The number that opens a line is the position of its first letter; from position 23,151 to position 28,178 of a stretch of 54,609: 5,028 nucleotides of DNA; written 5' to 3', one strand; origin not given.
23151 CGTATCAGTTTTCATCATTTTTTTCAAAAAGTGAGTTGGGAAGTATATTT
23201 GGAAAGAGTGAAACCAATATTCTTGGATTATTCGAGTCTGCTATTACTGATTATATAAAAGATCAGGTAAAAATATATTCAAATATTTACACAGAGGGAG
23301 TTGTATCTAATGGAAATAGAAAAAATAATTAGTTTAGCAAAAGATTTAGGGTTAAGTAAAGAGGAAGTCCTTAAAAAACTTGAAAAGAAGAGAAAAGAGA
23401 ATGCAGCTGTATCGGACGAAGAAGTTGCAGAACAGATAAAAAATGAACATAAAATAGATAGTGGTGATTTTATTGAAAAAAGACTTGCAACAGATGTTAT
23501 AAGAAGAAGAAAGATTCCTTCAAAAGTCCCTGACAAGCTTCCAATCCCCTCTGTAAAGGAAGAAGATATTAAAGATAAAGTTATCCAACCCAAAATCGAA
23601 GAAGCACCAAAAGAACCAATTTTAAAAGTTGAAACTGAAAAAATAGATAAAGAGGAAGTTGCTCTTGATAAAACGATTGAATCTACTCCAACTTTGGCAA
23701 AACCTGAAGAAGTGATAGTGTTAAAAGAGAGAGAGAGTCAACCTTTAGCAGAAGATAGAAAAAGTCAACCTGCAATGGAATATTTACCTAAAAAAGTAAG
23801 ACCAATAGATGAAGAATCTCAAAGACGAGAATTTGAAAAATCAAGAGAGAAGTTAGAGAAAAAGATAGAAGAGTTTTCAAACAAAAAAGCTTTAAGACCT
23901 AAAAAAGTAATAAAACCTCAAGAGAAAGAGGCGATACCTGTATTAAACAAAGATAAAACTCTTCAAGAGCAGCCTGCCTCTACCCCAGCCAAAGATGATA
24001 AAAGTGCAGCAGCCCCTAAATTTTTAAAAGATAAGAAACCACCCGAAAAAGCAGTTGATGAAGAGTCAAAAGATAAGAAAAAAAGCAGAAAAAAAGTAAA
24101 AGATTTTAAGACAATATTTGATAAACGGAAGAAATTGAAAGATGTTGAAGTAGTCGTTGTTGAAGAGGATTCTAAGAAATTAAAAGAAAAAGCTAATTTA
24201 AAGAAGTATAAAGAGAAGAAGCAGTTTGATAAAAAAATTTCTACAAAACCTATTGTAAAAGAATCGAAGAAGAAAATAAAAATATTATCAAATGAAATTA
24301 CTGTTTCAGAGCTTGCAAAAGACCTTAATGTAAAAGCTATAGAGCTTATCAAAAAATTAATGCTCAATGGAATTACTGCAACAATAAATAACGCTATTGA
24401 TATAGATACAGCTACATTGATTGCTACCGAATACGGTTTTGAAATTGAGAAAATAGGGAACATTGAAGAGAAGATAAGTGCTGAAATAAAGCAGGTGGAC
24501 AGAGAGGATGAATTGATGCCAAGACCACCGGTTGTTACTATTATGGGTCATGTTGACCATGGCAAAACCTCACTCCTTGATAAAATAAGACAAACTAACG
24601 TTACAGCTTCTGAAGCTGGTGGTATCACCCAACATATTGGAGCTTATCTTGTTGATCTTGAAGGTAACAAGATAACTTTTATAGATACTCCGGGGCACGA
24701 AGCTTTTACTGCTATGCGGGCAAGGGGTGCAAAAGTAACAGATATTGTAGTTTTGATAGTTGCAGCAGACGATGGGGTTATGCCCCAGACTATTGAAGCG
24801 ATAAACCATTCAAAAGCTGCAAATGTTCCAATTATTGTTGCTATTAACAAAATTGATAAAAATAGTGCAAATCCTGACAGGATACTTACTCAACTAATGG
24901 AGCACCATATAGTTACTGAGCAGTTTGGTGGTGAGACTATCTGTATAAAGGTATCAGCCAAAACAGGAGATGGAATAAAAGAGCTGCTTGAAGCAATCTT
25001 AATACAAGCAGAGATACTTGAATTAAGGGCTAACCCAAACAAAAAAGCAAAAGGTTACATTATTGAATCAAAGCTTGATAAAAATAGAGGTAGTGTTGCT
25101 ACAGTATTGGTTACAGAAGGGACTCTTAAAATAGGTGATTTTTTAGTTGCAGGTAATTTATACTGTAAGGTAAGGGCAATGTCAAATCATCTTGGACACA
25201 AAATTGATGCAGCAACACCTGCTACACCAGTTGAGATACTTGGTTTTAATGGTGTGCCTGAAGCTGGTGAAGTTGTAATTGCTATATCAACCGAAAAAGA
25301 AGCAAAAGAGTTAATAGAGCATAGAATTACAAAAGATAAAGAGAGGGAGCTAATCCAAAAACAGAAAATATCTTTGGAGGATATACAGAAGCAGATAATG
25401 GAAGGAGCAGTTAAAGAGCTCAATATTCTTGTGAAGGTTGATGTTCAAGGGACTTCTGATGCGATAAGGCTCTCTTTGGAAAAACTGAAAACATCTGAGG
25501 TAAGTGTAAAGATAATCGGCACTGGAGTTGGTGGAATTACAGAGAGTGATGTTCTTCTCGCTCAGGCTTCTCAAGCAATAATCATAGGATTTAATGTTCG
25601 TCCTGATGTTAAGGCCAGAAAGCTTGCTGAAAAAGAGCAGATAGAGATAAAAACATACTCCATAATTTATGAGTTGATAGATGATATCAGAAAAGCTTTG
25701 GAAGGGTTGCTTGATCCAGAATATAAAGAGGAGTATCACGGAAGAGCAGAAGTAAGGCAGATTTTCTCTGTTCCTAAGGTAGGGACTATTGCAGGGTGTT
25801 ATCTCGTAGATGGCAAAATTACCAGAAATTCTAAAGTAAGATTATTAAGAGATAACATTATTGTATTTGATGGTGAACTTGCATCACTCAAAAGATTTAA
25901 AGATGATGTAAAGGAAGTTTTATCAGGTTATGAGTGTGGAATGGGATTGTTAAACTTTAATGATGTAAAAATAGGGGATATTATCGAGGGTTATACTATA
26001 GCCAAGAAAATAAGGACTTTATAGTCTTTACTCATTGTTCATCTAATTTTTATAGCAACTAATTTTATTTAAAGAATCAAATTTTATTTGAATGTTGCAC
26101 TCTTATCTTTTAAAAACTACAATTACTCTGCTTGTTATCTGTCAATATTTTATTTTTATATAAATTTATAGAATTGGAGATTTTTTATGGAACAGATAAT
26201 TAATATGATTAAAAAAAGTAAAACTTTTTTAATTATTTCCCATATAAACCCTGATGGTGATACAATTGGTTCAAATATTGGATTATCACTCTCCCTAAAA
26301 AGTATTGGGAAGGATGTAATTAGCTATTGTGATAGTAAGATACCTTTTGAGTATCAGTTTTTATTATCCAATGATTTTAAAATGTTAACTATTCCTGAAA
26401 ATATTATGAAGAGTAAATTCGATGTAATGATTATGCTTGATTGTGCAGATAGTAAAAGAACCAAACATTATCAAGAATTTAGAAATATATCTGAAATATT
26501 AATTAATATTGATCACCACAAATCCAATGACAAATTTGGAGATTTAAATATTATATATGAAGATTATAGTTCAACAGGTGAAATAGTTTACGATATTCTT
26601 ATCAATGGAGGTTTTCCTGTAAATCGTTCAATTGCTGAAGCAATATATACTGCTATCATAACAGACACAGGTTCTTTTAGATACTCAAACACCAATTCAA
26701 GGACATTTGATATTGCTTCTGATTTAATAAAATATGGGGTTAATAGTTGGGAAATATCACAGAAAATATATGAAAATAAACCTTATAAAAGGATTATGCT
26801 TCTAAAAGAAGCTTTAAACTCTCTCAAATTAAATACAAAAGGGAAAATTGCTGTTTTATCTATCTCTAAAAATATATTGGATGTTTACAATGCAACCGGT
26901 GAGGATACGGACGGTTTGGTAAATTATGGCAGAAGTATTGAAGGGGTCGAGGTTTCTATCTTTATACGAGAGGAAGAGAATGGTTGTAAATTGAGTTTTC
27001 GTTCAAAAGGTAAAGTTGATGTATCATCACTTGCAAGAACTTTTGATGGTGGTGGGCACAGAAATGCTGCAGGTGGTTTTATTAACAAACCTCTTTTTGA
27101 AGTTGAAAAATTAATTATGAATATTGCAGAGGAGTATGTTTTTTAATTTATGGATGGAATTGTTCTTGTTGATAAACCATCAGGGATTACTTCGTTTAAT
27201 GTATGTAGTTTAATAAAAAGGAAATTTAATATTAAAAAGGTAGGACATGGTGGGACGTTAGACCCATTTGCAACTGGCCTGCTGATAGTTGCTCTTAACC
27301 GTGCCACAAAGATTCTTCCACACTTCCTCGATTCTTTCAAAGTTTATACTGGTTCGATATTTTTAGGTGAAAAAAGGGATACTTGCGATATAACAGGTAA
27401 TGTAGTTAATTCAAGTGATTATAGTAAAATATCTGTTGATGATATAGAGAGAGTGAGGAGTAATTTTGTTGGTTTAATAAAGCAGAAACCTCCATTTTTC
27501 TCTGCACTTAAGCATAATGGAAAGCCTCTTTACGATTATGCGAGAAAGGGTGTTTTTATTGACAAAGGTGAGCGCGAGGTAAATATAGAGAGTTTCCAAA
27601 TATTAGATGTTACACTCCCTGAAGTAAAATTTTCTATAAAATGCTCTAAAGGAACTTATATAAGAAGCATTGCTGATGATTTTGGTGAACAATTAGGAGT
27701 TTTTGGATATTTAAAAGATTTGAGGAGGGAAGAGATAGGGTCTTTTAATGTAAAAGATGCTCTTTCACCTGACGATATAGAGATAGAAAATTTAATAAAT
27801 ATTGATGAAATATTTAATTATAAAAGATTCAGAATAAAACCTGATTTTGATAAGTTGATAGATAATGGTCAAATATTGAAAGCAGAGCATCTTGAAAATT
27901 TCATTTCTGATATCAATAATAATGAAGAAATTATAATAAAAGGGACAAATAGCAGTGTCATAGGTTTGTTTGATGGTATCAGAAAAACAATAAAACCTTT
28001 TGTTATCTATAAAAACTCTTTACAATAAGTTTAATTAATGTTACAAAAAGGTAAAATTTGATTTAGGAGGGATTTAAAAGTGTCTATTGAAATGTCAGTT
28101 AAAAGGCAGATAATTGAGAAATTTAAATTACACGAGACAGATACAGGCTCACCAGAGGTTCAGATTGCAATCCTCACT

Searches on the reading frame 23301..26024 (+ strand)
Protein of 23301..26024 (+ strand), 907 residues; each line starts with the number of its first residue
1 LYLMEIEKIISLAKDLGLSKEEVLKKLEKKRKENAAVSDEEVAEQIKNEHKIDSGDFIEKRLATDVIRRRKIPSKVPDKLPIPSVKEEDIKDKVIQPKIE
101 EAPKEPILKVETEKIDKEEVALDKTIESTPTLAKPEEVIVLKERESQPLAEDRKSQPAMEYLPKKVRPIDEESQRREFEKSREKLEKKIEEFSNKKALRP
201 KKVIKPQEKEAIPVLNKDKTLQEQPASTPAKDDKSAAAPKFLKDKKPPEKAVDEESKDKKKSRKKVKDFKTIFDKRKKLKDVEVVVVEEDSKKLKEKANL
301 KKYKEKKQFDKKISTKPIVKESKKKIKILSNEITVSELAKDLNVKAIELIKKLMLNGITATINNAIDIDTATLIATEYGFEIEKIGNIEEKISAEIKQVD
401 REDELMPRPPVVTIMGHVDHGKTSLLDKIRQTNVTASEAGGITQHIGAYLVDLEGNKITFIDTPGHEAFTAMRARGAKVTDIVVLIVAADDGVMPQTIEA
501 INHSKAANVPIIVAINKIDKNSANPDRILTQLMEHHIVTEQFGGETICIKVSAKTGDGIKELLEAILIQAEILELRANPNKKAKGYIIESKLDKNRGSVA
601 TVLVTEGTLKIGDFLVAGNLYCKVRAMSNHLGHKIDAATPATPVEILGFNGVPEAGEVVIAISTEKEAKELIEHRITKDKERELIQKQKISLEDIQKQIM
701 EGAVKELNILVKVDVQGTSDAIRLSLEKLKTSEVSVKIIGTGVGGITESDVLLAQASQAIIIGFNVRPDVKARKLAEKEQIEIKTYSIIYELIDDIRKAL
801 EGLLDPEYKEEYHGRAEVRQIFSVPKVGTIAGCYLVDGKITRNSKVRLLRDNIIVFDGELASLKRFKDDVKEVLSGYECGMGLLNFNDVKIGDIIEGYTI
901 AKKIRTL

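Call 75: search_protein_families(library=pfam, proteins=[window:23301-26024:+], max_evalue=0.00001)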
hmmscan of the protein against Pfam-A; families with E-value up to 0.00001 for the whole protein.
window:23301-26024:+ (907 aa): 8 families
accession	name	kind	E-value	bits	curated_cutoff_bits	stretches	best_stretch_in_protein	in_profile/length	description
PF11987.13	IF-2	-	1.9e-40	137.9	27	1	683-796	3-116/117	Translation-initiation factor 2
PF00009.33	GTP_EFTU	-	2.8e-37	128.6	26.5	1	412-567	6-183/188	Elongation factor Tu GTP binding domain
PF22042.2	EF-G_D2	-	3.2e-24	85.3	27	1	582-660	1-82/84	Elongation factor G domain 2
PF04760.21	IF2_N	-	2.6e-13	50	25.3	1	332-381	3-53/53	Translation initiation factor IF-2, N-terminal region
PF01926.29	MMR_HSR1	-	1.6e-11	44.8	21.9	1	412-517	2-113/113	50S ribosome-binding GTPase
PF03144.31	GTP_EFTU_D2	-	4.8e-10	40.2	30.3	1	828-895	1-72/73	Elongation factor Tu domain 2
PF02421.24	FeoB_N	-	2e-06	27.8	27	1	412-566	3-156/156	Ferrous iron transport protein B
PF00025.27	Arf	-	4.8e-06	26.6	22.3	1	414-566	19-170/174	ADP-ribosylation factor family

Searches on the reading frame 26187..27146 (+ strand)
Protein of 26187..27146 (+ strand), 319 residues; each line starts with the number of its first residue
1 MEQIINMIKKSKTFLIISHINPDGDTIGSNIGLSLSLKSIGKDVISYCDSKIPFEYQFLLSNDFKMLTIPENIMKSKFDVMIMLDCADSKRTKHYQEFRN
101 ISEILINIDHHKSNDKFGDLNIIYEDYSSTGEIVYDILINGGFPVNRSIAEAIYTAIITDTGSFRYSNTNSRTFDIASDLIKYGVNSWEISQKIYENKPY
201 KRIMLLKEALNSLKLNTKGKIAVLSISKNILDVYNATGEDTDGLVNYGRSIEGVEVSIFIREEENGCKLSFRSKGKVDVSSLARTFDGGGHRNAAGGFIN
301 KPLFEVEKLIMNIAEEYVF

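Call 75: search_protein_families(library=pfam, proteins=[window:26187-27146:+], max_evalue=0.00001)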
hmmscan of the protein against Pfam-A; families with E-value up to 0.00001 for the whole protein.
window:26187-27146:+ (319 aa): 2 families
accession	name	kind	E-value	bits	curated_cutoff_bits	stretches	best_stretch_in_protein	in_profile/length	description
PF01368.27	DHH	-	4.1e-19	69.5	28.1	1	14-157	2-125/125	DHH family, N-terminal domain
PF02272.25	DHHA1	-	6.6e-13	49.4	25.9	1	234-303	11-86/102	DHHA1 domain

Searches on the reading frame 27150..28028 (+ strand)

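Call 75: search_protein_families(library=pfam, proteins=[window:27150-28028:+], max_evalue=0.00001)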
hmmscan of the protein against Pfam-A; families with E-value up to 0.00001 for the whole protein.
window:27150-28028:+ (292 aa): 1 family
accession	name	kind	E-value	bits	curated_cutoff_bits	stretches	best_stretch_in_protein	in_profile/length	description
PF01509.24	TruB_N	-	1.8e-51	174.9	27.3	1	23-171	1-149/149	TruB family pseudouridylate synthase (N terminal domain)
